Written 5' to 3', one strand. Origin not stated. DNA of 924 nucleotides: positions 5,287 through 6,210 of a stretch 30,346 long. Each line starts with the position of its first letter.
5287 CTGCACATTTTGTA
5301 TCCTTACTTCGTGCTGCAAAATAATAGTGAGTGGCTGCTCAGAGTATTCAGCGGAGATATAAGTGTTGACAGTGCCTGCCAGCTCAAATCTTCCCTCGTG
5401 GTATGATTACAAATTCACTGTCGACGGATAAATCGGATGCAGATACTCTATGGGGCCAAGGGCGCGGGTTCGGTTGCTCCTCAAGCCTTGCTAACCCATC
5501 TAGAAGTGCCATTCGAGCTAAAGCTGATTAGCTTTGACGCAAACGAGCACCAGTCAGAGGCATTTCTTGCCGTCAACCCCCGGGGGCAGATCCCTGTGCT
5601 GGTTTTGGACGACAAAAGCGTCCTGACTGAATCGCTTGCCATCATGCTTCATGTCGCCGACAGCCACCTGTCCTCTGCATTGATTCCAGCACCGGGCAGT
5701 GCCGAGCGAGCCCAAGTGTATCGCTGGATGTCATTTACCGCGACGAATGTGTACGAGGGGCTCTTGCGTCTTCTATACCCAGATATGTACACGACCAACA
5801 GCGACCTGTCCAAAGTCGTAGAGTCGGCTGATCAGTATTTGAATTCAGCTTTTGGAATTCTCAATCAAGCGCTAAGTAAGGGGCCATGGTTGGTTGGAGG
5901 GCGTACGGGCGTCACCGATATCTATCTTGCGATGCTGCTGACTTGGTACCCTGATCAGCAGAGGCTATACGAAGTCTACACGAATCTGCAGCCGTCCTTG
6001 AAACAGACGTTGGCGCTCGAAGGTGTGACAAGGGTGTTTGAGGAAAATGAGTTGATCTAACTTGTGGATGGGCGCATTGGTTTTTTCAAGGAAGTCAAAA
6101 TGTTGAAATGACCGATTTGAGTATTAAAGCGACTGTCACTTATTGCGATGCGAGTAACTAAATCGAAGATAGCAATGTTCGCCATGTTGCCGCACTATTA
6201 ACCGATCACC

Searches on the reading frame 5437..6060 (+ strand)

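Call 14: search_protein_families(library=pfam, proteins=[window:5437-6060:+], max_evalue=0.01)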
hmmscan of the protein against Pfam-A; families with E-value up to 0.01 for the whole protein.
window:5437-6060:+ (207 aa): 6 families
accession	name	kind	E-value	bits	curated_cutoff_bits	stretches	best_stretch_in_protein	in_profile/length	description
PF02798.26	GST_N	-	1e-13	51.8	20.9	1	4-74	5-75/76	Glutathione S-transferase, N-terminal domain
PF13409.12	GST_N_2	-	4.7e-12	46.8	25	1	18-74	11-68/70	Glutathione S-transferase, N-terminal domain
PF13417.12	GST_N_3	-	2.4e-09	37.8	22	1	17-75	15-69/75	Glutathione S-transferase, N-terminal domain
PF00043.30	GST_C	-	7.5e-05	23.3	20.7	1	126-174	22-70/93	Glutathione S-transferase, C-terminal domain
PF13410.11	GST_C_2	-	0.00036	21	24.9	1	128-171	4-47/69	Glutathione S-transferase, C-terminal domain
PF17172.10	GST_N_4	-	0.0038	18.3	30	1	31-117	15-95/99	Glutathione S-transferase N-terminal domain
